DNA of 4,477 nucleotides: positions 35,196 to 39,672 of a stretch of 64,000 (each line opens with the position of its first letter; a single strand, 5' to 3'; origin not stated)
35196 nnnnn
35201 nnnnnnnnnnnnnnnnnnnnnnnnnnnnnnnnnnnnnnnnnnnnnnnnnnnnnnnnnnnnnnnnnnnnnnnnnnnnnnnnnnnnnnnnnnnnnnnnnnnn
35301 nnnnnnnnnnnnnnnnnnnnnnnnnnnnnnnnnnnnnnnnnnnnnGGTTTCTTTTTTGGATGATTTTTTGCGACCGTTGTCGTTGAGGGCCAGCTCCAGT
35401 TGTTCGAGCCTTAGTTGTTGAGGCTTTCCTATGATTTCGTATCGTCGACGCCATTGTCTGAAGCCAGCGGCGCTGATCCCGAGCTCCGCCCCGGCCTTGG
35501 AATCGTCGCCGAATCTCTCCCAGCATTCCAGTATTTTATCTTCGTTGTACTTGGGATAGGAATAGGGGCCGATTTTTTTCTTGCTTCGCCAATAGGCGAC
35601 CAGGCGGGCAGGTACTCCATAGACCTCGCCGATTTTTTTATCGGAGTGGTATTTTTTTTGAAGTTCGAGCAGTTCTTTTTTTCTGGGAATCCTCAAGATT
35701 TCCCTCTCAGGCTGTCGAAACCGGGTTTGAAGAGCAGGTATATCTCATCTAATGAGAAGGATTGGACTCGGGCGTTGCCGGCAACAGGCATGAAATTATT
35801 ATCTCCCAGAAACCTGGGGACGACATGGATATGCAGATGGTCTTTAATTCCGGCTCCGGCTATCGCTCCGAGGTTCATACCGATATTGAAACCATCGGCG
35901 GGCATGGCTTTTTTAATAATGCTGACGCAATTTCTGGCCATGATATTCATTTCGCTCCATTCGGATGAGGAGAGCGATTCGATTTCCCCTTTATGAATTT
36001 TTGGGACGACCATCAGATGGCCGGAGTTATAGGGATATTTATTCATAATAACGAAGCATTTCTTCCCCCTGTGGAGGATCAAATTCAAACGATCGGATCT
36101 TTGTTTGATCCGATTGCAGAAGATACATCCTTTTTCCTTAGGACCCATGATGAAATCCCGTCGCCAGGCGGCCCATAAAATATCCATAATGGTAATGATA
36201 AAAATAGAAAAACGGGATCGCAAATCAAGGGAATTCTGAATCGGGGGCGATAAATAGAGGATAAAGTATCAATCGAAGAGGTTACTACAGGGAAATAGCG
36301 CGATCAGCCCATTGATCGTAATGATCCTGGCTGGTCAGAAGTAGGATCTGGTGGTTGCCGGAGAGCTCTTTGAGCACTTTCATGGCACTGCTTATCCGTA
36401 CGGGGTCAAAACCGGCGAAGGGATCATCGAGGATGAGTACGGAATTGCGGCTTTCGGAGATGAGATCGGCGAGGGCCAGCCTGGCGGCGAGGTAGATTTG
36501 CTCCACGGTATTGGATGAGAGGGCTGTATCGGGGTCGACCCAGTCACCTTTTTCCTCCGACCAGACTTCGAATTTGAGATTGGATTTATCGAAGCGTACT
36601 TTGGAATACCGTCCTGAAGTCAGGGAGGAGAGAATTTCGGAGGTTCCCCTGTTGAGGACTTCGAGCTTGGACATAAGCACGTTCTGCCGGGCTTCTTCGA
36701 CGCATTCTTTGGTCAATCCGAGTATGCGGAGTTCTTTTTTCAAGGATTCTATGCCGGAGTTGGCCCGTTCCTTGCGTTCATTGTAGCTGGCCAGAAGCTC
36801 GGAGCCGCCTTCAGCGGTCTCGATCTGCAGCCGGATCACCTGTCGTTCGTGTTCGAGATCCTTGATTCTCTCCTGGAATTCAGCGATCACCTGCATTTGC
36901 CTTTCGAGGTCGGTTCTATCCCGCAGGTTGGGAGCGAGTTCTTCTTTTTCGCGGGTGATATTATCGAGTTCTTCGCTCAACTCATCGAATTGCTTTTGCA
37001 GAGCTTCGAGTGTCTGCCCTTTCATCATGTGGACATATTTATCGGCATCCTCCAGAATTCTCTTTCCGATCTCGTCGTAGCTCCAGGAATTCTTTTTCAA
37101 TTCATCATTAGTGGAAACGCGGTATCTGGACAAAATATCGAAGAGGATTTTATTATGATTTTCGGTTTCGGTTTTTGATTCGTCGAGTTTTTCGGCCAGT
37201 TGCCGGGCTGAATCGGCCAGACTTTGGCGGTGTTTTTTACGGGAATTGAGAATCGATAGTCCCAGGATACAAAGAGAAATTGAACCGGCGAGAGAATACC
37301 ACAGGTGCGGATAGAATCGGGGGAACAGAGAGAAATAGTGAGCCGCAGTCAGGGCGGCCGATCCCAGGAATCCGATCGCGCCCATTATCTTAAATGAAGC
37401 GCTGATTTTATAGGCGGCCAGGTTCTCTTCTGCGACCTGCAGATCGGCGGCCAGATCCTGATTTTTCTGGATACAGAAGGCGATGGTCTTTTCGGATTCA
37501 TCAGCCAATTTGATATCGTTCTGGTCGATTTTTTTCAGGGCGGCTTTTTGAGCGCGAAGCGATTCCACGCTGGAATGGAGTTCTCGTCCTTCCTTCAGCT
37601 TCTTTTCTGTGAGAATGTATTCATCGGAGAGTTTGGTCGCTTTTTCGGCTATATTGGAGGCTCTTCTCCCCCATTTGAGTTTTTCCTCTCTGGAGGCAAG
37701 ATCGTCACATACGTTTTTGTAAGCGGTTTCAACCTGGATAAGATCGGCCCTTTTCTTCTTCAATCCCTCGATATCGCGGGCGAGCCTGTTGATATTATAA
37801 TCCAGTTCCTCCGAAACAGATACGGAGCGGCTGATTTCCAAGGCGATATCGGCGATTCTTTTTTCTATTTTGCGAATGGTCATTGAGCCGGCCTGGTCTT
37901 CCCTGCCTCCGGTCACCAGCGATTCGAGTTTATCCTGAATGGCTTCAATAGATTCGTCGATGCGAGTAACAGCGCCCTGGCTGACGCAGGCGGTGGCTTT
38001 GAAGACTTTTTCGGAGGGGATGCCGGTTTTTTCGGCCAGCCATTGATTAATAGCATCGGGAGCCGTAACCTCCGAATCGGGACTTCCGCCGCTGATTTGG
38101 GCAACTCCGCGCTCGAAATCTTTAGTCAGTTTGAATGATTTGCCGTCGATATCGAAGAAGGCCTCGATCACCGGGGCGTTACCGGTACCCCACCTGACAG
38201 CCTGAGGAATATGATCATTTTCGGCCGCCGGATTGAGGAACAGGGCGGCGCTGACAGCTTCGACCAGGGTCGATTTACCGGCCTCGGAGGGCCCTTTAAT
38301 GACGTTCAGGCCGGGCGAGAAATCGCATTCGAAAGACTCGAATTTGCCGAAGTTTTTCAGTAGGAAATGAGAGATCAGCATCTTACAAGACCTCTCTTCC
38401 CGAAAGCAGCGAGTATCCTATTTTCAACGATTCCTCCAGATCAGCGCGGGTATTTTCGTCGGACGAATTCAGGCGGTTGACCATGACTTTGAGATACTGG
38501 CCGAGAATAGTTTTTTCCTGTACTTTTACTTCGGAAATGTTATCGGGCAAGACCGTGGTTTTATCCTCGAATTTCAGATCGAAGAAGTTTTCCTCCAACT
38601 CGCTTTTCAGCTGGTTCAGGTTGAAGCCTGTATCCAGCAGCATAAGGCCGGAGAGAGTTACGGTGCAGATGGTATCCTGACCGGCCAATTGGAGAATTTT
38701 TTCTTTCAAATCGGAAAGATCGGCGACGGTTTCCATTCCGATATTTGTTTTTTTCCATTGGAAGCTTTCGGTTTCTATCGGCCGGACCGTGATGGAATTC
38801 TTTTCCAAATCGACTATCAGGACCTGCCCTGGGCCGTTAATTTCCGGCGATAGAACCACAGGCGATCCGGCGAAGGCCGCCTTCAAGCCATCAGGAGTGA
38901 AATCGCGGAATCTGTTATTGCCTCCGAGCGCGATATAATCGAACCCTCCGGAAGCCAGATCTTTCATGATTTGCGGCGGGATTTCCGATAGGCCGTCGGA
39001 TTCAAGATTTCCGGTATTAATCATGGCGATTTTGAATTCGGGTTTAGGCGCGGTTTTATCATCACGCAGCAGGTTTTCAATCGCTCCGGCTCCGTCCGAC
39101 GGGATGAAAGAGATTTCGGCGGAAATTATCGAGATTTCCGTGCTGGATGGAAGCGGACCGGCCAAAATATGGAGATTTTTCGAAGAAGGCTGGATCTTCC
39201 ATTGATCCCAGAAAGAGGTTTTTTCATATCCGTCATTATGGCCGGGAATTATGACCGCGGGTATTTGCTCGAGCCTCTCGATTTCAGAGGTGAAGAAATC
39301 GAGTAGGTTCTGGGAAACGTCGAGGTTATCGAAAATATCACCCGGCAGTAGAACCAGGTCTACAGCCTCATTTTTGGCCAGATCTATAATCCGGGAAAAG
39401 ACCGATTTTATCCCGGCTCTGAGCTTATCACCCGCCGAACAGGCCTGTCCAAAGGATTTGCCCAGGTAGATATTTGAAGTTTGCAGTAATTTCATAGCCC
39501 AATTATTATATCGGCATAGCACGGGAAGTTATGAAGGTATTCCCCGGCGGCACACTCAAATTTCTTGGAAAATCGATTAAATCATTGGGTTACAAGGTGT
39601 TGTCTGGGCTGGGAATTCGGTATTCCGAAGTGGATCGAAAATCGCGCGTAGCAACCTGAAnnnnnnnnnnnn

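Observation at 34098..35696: HTH-fused aconitase-family (LeuC-like) protein with all three Fe-S cysteine ligands and the catalytic motifs replaced; candidate ligand-sensing regulator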

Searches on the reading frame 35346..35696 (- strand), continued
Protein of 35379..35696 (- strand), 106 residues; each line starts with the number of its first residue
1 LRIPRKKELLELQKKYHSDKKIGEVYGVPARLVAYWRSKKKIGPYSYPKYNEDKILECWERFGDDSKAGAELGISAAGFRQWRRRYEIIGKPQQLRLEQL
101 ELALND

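Call 48: search_protein_families(library=pfam, alignment_id=A2, max_evalue=0.05)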
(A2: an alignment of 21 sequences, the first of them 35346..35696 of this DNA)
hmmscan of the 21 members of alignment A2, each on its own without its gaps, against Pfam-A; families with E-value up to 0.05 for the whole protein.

A. member 1, window:35346-35696:- (117 aa): 3 families
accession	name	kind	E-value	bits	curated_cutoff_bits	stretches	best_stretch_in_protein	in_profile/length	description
PF13384.12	HTH_23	-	0.00045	20.4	24.6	0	66-87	21-42/50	Homeodomain-like domain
PF13518.12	HTH_28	-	0.00063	20.2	25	0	66-90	16-40/52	Helix-turn-helix domain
PF01527.26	HTH_Tnp_1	-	0.036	14.7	24.1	0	71-92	32-51/75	Transposase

B. families by the number of members that match (of 21 scanned): 10 families
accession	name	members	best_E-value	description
PF01527.26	HTH_Tnp_1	15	7e-05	Transposase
PF13384.12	HTH_23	13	3.4e-06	Homeodomain-like domain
PF13518.12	HTH_28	11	0.00048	Helix-turn-helix domain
PF18024.7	HTH_50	3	0.00017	Helix-turn-helix domain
PF20845.2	Pcf11_helical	3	0.028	Pre-mRNA cleavage complex 2 protein Pcf11, alpha-helical domain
PF13022.12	HTH_Tnp_1_2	2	0.0072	Helix-turn-helix of insertion element transposase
PF18505.6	DUF5619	2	0.0079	Domain of unknown function (DUF5619)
PF12728.13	HTH_17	2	0.026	Helix-turn-helix domain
PF13411.12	MerR_1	1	0.018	MerR HTH family regulatory protein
PF07022.19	Phage_CI_repr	1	0.026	Bacteriophage CI repressor helix-turn-helix domain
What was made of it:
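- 35382..35696 (-): N-terminal module, residues 1-105, basic (pI 9.7, +9 net). It has two homologous three-helix HTH units and a conserved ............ tail. It is the most conserved part of the family. Pfam HTH_23/HTH_28/HTH_Tnp_1 hits are sub-threshold and occur in 13-15 of 21 members (call 48).
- On HTH transcription factor with an enzyme-derived effector domain: HTH_23 gives 20.4 bits against GA 24.6, and 13-15 of 21 members hit HTH_23 or HTH_Tnp_1 (call 48).
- Checked: The HTH assignment is sub-threshold on Pfam: HTH_23 E=4.5e-4, 20.4 bits, against a gathering score of 24.6 (call 48).
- Sub-threshold HTH_23/HTH_28/HTH_Tnp_1 hits are consistent across members (call 48).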

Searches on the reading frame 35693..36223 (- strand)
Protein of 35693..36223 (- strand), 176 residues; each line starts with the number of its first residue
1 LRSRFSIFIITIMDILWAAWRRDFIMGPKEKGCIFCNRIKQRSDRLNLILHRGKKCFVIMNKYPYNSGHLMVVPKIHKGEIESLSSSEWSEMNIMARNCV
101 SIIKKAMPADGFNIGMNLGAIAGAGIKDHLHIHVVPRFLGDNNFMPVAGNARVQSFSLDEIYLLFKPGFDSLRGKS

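Call 3: search_protein_families(library=pfam, proteins=[window:35693-36223:-], max_evalue=0.1)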
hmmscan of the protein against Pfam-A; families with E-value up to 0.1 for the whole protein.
window:35693-36223:- (176 aa): 3 families
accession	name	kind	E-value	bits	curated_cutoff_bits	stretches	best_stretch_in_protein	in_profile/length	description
PF01230.28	HIT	-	1.5e-12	48.4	21.5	1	52-138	11-96/98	HIT domain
PF11969.13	DcpS_C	-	5.3e-08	33.8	24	1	33-135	2-100/114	Scavenger mRNA decapping enzyme C-term binding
PF04677.20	CwfJ_C_1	-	1.2e-06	28.9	21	1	31-107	12-85/122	Protein similar to CwfJ C-terminus 1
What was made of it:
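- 35693..36187 (-): HIT-family (histidine triad, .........) gene, first gene of the operon. The conserved start is ATG 36187 (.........); list_orfs extends it to TTG 36223. Pfam HIT E=1.5e-12 (call 3).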

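Call 4: search_protein_families(library=ncbifam, proteins=[window:35693-36223:-], max_evalue=0.1)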
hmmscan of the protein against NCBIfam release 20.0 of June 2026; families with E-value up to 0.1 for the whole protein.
window:35693-36223:- (176 aa): 2 families
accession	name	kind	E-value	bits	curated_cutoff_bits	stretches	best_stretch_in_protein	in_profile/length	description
NF052622.1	ATPAdlTfActino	equivalog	1.1e-35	122.7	290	1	15-158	14-163/176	ATP adenylyltransferase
NF045834.1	M_plasma_HinT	exception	5.5e-11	43.2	130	1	48-136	13-100/102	histidine triad protein HinT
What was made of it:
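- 35693..36187 (-): NCBIfam ATP adenylyltransferase-like, 122.7 bits, below cut-off (call 4).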

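Call 65: search_protein_families(library=padloc, proteins=[window:35693-36187:-], max_evalue=0.001)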
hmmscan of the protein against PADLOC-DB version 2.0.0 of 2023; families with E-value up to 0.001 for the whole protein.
window:35693-36187:- (164 aa): 1 family
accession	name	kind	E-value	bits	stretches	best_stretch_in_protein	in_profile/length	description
PDLC00441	ThsC2|ThsC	-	6.8e-13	46.7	1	13-123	6-113/148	HIT family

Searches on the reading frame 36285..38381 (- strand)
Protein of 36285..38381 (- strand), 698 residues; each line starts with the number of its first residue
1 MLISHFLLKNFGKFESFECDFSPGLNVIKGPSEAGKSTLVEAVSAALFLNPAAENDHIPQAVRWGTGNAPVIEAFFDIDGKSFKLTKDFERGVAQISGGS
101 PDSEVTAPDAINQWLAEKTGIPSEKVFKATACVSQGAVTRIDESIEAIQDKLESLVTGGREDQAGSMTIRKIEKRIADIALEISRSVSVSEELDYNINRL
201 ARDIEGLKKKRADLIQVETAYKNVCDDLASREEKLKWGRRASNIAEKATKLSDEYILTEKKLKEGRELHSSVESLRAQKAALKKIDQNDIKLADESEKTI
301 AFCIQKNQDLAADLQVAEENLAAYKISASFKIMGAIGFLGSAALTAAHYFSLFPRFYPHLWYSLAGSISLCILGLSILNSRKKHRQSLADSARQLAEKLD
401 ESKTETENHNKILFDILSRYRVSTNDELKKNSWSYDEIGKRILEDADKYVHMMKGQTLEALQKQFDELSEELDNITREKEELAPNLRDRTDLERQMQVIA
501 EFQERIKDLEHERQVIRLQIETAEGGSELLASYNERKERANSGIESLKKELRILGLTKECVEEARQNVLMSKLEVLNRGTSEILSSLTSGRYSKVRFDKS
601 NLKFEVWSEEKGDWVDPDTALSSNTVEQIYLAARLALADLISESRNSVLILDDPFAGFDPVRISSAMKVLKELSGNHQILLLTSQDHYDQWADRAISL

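Call 55: search_protein_families(library=pfam, proteins=[window:36285-38381:-], max_evalue=0.01)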
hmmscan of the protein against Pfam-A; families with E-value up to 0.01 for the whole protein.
window:36285-38381:- (698 aa): 8 families
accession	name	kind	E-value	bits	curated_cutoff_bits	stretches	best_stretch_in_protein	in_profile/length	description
PF13476.12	AAA_23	-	1.7e-11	45.5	27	1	8-285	4-196/201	AAA domain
PF13175.12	AAA_15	-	7.2e-10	39.5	32.1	1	1-504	1-280/374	AAA ATPase domain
PF13514.12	AAA_27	-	4.1e-09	36.8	22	1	1-56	1-59/206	AAA domain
PF13555.12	AAA_29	-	2.3e-05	24.5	27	1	6-50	4-49/61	P-loop containing region of AAA domain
PF13304.12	AAA_21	-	3.4e-05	24.5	27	0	635-686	245-299/304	AAA domain, putative AbiEii toxin, Type IV TA system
PF06103.16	DUF948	-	0.00026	21.5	37.2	0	455-511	25-82/89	Bacterial protein of unknown function (DUF948)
PF02463.25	SMC_N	-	0.0033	17.3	40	1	3-44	2-45/220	RecF/RecN/SMC N terminal domain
PF13558.12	SbcC_Walker_B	-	0.0099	16.6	27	0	627-671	40-89/90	SbcC/RAD50-like, Walker B motif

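Call 65: search_protein_families(library=padloc, proteins=[window:36285-38381:-], max_evalue=0.001)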
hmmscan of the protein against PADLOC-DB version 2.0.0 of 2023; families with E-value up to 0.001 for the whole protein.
window:36285-38381:- (698 aa): 33 families (the best 25 are shown)
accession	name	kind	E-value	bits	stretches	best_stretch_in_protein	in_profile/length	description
PDLC03859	LmuB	-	2.6e-20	71.1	1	4-688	6-588/611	-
PDLC02979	AriA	-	1.3e-11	42.9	1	1-294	1-177/373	-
PDLC04135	mad3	-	2.7e-11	41.6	1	383-686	59-324/374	mads_3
PDLC03863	LmuB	-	1.3e-09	35.3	1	12-128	12-133/610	-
PDLC04213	HEC-02A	-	2.2e-09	35.3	1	1-46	1-46/337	-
PDLC00102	GajA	-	4.6e-08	30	1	1-47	1-47/532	AAA ATPase domain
PDLC00096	GajA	-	5e-08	30.1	1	1-45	1-46/630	AAA ATPase domain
PDLC00278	PtuA1|PtuA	-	1.2e-07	29.4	1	1-47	1-47/436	AAA ATPase domain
PDLC00071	GajA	-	3.3e-07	27.5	1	1-47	1-47/588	AAA ATPase domain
PDLC00271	PtuA1|PtuA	-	4.5e-07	27.8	1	1-47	1-47/421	AAA ATPase domain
PDLC04214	HEC-02A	-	5.4e-07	27.2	1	3-45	2-44/338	-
PDLC00098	GajA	-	5.8e-07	26.6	1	1-47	1-47/534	AAA ATPase domain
PDLC00069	GajA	-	7.6e-07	25.9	1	1-45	1-45/687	AAA ATPase domain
PDLC02981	AriAB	-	1e-06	25.8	1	1-48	1-48/694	-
PDLC02980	AriA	-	1.5e-06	26.4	0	636-686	247-299/304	-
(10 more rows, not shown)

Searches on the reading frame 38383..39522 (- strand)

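Call 55: search_protein_families(library=pfam, proteins=[window:38383-39522:-], max_evalue=0.01)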
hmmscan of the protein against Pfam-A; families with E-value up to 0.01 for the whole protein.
window:38383-39522:- (379 aa): 1 family
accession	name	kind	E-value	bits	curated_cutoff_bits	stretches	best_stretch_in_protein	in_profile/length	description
PF00149.33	Metallophos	-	1.3e-06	29.5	21.5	1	42-129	18-95/191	Calcineurin-like phosphoesterase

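Call 65: search_protein_families(library=padloc, proteins=[window:38383-39522:-], max_evalue=0.001)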
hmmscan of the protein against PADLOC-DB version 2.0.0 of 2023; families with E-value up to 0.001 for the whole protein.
window:38383-39522:- (379 aa): 0 families
